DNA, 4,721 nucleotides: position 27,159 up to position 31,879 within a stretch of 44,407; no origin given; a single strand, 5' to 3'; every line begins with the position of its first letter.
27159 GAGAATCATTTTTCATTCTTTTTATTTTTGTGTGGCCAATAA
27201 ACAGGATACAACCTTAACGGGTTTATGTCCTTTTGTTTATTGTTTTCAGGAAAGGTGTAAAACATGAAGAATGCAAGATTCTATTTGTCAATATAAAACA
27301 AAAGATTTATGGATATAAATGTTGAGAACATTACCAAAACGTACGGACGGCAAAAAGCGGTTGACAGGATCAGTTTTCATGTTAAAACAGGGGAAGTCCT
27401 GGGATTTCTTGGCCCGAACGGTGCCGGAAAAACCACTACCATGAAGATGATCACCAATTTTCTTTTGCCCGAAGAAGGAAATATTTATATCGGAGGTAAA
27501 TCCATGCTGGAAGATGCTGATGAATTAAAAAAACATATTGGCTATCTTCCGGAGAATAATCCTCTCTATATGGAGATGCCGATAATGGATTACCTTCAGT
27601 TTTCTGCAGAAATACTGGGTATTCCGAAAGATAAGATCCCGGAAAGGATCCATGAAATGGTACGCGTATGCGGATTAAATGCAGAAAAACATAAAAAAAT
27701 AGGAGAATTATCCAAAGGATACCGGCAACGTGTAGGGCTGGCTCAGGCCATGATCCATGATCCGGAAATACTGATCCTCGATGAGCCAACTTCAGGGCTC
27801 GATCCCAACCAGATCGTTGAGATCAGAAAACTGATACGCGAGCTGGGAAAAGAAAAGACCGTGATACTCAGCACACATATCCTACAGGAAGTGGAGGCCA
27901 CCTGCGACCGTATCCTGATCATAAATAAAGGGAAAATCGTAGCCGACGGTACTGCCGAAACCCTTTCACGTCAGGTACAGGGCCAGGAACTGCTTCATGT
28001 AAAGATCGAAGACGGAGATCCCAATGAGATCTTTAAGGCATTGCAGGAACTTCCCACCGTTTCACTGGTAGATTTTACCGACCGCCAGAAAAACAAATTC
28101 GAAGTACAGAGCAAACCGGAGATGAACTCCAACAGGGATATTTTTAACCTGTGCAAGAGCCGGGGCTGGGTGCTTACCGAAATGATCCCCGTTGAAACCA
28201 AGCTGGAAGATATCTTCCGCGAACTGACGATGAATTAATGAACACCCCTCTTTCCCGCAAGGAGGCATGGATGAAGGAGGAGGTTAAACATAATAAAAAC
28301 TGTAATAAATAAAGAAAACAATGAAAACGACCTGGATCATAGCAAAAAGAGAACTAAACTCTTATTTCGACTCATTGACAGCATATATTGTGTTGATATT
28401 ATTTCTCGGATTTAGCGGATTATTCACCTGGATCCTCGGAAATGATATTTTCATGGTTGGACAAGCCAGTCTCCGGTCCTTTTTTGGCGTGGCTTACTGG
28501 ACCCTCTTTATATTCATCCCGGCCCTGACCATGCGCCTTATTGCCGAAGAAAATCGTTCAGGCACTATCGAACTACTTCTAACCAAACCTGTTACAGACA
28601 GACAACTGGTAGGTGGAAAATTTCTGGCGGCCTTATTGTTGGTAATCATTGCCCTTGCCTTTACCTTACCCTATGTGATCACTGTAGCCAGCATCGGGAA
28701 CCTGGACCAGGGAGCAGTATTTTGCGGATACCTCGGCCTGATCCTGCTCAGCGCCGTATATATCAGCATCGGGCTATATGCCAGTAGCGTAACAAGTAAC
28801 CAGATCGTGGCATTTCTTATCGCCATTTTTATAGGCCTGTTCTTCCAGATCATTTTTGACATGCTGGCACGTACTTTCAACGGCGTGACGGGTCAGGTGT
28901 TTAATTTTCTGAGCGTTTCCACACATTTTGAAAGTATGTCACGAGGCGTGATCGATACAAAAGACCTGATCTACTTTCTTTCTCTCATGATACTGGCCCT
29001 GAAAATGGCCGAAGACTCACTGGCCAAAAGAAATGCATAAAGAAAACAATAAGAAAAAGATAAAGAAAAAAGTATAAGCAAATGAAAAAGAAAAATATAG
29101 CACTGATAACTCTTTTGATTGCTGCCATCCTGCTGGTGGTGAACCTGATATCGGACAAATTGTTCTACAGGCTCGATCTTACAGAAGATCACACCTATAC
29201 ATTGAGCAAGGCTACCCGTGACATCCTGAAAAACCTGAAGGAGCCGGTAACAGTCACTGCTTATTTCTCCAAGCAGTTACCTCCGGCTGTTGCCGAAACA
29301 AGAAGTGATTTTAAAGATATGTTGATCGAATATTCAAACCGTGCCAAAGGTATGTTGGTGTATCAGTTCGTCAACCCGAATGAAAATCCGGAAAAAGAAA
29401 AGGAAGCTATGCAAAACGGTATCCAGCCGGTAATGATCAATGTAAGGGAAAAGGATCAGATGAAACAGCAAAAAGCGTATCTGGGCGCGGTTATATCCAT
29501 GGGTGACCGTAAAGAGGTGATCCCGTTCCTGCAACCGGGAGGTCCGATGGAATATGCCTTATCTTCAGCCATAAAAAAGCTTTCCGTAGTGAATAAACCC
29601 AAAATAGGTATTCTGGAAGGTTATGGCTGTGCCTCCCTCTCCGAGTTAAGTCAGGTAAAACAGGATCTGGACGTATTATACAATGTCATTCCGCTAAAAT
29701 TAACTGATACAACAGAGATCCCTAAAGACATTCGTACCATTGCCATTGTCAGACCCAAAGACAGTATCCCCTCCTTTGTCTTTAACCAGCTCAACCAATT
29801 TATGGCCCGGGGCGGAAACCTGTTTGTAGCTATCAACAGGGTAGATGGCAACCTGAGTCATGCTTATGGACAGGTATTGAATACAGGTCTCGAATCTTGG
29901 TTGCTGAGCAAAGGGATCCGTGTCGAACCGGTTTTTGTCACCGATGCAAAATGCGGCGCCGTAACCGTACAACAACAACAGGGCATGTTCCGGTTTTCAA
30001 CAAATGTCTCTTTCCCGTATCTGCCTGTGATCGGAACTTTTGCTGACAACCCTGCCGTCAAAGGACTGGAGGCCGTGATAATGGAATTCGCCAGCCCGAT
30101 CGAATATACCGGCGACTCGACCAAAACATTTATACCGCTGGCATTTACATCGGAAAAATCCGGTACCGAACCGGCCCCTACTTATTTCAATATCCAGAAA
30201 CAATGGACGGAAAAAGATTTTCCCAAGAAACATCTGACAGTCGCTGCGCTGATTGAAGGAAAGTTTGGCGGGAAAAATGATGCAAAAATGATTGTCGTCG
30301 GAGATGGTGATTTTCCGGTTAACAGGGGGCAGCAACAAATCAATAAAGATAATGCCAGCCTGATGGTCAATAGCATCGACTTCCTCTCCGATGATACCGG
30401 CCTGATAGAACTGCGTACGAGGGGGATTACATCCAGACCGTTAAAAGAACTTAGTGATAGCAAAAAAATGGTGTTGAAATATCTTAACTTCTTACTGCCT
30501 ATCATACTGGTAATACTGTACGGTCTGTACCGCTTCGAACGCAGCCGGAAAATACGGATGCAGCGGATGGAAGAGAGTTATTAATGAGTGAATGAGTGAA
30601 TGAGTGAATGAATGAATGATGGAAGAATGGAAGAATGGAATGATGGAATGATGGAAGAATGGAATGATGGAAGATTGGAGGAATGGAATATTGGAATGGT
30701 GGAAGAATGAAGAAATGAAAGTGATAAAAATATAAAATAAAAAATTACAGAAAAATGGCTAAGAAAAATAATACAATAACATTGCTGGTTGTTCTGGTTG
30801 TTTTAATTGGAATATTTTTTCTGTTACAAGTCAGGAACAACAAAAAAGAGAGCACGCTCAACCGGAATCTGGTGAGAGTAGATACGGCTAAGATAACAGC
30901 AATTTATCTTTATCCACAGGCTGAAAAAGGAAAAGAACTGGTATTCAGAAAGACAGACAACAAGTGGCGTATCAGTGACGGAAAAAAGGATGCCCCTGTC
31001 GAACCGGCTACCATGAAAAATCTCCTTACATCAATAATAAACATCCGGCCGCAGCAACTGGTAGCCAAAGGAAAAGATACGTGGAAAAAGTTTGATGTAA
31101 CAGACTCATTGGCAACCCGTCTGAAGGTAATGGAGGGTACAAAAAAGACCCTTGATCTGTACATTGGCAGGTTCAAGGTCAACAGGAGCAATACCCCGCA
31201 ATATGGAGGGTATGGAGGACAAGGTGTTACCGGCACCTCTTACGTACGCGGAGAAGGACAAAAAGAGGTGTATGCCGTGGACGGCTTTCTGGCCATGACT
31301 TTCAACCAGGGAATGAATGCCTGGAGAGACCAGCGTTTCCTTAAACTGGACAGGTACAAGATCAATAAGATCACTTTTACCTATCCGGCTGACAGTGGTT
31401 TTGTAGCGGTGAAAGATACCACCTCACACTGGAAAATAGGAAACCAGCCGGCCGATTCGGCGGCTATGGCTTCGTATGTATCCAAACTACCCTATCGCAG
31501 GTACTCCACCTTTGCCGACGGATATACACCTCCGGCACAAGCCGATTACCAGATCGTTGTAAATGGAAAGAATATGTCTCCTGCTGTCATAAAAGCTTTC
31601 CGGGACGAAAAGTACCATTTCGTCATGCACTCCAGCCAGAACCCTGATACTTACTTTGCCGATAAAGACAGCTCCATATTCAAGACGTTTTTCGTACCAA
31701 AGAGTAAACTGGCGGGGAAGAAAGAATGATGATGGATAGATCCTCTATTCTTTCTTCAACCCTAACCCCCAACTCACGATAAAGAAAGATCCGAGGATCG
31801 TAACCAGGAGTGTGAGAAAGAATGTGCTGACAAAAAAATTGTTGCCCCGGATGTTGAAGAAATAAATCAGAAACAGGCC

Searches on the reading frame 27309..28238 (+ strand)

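Call 4: search_protein_families(library=pfam, proteins=[window:27309-28238:+], max_evalue=0.01)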
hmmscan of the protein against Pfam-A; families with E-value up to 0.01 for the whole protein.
window:27309-28238:+ (309 aa): 7 families
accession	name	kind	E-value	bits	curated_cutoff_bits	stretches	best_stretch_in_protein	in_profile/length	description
PF00005.33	ABC_tran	-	3.2e-31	109.2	25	1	19-162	2-137/137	ABC transporter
PF13304.12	AAA_21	-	2e-10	41.7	27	1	133-193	237-301/304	AAA domain, putative AbiEii toxin, Type IV TA system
PF13166.12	AAA_13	-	0.00027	20.2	36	0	145-192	520-571/713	AAA domain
PF02463.25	SMC_N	-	0.0014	18.5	40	0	147-202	154-208/220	RecF/RecN/SMC N terminal domain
PF13732.12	DrrA1-3_C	-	0.0021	19.2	27.4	1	219-306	6-80/81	ATP-binding protein DrrA1-3-like, C-terminal domain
PF13604.12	AAA_30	-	0.0032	17.7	27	0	29-59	19-49/191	AAA domain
PF13175.12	AAA_15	-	0.0036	17.4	32.1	0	33-64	28-55/374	AAA ATPase domain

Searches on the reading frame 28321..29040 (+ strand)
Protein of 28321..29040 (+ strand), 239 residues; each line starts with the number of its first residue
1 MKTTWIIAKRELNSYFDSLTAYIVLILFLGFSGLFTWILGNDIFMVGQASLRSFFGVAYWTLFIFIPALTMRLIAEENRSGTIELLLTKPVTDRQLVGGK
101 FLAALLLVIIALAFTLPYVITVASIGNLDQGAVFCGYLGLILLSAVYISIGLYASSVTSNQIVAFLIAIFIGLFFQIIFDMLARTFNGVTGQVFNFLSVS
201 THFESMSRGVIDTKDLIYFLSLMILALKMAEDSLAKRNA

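Call 4: search_protein_families(library=pfam, proteins=[window:28321-29040:+], max_evalue=0.01)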
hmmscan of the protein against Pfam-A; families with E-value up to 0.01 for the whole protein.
window:28321-29040:+ (239 aa): 5 families
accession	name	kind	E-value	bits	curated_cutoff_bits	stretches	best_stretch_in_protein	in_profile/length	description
PF12679.13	ABC2_membrane_2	-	5.8e-16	59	27.2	1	61-189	73-213/283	ABC-2 family transporter protein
PF12698.13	ABC2_membrane_3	-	3.4e-11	43.3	31.6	1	50-227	159-336/347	ABC-2 family transporter protein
PF12730.13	ABC2_membrane_4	-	1.5e-07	32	27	1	23-173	19-177/179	ABC-2 family transporter protein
PF13346.12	ABC2_membrane_5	-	2.7e-07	30.8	25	1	43-194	27-167/205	ABC-2 family transporter protein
PF07214.17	DUF1418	-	0.00091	19.5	22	1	124-174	3-54/94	Protein of unknown function (DUF1418)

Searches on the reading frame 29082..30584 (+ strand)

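Call 4: search_protein_families(library=pfam, proteins=[window:29082-30584:+], max_evalue=0.01)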
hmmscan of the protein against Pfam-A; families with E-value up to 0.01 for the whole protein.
window:29082-30584:+ (500 aa): 2 families
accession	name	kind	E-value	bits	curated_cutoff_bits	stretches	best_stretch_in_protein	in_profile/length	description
PF09822.16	ABC_transp_aux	-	1.7e-52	178.9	34.7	1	172-435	1-285/288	ABC-type uncharacterized transport system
PF23357.1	DUF7088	-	1e-30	106.4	27.8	1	35-139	1-105/105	Domain of unknown function (DUF7088)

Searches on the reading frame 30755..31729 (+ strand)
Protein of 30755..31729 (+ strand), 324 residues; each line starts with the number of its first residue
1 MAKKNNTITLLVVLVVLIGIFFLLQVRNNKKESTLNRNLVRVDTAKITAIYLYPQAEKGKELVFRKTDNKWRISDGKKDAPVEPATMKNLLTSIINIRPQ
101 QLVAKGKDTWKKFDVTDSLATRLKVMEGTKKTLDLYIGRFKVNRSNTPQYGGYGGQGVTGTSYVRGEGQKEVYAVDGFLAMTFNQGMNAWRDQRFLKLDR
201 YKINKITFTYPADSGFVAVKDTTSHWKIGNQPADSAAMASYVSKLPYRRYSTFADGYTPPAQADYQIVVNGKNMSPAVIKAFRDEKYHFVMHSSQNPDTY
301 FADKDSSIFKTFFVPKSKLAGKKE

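Call 4: search_protein_families(library=pfam, proteins=[window:30755-31729:+], max_evalue=0.01)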
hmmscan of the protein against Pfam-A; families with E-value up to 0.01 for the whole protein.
window:30755-31729:+ (324 aa): 1 family
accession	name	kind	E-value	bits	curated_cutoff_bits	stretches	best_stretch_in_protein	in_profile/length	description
PF14238.11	DUF4340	-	8.4e-23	81.9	25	2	75-266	4-179/183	Domain of unknown function (DUF4340)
